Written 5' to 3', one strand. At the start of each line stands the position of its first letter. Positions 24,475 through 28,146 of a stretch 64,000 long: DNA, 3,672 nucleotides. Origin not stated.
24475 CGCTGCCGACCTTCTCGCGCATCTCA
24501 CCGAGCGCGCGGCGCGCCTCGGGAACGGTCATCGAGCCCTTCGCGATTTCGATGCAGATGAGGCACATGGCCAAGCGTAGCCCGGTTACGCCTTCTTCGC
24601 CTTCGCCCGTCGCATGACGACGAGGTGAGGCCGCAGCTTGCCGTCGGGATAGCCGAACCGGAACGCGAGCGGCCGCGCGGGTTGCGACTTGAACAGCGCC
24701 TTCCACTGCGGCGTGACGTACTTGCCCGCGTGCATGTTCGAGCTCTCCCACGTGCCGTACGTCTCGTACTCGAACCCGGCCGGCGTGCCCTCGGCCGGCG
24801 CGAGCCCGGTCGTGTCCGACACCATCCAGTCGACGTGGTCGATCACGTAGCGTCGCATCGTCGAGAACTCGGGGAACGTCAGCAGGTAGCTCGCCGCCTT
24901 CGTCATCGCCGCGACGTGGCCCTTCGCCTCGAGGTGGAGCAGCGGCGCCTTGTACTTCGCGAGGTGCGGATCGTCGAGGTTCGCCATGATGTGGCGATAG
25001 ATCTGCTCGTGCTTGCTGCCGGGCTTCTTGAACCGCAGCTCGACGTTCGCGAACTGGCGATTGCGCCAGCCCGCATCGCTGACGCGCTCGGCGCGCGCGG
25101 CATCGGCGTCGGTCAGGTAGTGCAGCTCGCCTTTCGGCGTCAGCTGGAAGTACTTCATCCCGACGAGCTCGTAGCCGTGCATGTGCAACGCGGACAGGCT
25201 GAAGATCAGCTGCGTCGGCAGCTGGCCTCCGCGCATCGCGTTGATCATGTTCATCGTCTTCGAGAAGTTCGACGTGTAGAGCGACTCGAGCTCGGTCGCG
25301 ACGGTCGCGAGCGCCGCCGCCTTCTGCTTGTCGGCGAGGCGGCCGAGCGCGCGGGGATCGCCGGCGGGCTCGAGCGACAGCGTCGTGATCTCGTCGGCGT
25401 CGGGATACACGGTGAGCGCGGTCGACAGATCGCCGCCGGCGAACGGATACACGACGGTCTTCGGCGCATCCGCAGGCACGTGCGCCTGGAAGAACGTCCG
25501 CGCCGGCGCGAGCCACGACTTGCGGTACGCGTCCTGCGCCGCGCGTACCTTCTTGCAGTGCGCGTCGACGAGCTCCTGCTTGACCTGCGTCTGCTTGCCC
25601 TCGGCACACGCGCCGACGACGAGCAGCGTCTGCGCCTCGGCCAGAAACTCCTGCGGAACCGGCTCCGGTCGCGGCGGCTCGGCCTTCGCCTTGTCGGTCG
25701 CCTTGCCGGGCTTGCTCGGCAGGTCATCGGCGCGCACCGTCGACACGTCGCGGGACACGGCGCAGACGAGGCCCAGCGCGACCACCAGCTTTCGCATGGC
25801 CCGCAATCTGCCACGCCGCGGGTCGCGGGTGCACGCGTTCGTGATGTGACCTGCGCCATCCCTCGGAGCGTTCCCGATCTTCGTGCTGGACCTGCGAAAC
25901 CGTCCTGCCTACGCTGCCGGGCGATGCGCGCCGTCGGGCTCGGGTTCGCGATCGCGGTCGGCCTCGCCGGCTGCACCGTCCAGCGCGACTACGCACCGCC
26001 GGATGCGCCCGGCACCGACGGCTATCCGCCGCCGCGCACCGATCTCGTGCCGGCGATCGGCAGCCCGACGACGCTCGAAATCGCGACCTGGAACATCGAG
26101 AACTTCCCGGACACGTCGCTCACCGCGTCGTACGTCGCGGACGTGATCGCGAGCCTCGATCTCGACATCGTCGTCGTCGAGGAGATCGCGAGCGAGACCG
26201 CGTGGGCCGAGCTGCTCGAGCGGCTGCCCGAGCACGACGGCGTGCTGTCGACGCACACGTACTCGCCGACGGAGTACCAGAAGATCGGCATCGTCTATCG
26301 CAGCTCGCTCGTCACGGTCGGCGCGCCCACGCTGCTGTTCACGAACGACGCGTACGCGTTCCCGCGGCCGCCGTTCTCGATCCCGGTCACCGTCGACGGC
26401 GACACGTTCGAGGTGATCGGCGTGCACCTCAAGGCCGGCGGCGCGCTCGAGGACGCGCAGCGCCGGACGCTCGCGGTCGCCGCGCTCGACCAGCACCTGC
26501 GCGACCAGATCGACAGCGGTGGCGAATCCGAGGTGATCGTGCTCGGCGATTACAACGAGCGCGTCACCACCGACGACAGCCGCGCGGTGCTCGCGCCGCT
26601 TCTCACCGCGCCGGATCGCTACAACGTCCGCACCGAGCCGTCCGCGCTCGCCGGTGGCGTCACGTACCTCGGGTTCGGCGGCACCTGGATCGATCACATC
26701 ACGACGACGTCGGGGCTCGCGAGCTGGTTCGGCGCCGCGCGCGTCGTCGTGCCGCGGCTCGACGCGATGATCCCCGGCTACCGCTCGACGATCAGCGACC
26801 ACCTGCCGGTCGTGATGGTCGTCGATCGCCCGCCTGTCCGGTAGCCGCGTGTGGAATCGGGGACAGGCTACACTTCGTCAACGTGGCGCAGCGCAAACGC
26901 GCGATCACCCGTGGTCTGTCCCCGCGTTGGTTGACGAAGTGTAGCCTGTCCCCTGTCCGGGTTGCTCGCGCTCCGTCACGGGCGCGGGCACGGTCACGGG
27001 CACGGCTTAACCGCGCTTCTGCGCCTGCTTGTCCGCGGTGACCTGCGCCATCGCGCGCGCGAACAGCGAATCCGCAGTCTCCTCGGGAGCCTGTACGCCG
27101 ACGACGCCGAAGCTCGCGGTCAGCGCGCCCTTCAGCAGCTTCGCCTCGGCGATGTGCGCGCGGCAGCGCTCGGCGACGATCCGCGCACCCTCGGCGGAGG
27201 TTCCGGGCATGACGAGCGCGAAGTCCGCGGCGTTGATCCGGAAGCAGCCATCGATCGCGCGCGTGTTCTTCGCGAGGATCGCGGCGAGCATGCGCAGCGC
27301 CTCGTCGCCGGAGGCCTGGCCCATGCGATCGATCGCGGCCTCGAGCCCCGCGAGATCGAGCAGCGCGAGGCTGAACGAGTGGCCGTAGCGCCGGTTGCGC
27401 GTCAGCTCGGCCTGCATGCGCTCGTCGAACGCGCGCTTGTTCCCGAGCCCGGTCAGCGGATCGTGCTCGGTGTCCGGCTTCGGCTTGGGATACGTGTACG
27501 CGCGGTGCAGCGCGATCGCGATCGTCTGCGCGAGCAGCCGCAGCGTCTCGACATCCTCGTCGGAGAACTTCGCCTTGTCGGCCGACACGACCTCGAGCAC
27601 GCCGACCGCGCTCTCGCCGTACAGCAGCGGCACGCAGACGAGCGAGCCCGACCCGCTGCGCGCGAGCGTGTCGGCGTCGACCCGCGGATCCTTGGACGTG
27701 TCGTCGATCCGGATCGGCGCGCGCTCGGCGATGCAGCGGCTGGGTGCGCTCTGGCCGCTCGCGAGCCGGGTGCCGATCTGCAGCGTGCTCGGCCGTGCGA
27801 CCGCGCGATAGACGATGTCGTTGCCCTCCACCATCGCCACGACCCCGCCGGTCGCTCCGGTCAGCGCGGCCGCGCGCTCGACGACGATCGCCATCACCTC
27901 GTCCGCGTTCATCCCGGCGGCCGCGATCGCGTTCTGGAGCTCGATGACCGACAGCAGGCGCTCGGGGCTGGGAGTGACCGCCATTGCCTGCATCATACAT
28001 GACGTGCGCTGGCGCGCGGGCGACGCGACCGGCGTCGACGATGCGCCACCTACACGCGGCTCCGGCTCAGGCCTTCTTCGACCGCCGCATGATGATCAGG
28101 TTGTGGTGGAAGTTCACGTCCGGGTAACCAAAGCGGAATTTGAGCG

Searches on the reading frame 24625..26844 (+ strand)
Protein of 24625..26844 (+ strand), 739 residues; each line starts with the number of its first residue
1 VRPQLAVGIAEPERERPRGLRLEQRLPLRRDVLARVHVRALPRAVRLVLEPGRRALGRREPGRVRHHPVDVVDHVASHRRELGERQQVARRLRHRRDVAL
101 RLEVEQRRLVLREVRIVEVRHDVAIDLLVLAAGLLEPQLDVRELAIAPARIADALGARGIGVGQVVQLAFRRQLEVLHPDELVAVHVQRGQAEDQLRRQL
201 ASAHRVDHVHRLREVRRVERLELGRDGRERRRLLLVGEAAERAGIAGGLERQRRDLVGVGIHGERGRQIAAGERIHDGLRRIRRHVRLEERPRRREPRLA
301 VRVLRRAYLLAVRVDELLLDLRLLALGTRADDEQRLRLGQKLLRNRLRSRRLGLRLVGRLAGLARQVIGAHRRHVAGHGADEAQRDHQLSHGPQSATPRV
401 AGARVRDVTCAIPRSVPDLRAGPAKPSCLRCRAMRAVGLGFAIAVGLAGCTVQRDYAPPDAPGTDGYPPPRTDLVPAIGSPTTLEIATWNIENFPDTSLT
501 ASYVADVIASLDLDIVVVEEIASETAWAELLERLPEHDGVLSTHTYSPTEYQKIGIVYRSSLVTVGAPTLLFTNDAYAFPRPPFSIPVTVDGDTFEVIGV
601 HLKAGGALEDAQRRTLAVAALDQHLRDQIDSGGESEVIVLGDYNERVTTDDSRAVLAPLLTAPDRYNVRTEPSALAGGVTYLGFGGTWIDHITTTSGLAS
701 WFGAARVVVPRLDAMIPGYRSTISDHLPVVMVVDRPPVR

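Call 9: search_protein_families(library=pfam, proteins=[window:24625-26844:+])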
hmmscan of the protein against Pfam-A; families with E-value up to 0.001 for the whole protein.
window:24625-26844:+ (739 aa): 1 family
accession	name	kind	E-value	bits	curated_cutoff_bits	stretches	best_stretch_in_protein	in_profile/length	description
PF03372.29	Exo_endo_phos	-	4.1e-11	43.5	24.5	1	487-726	1-225/225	Endonuclease/Exonuclease/phosphatase family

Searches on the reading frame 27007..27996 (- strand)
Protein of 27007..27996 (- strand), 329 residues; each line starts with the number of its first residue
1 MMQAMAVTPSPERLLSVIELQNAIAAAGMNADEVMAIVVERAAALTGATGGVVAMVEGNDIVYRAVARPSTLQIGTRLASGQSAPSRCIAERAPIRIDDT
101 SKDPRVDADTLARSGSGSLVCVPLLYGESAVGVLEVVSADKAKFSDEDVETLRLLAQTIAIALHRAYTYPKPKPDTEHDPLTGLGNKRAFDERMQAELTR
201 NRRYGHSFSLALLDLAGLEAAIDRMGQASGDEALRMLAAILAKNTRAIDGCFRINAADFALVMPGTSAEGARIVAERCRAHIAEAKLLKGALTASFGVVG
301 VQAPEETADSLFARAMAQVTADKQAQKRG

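Call 9: search_protein_families(library=pfam, proteins=[window:27007-27996:-])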
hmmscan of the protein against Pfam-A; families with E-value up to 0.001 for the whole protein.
window:27007-27996:- (329 aa): 4 families
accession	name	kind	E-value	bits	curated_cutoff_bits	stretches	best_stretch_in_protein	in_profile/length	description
PF00990.26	GGDEF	-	1.4e-25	90.4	23.8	1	177-327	2-159/161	Diguanylate cyclase, GGDEF domain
PF13185.12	GAF_2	-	4.3e-20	72.7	28.6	1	30-164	3-136/136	GAF domain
PF01590.32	GAF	-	1.2e-16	61.8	22.4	1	31-163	2-133/133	GAF domain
PF13492.12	GAF_3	-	5.9e-12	46.6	27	1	31-164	2-128/129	GAF domain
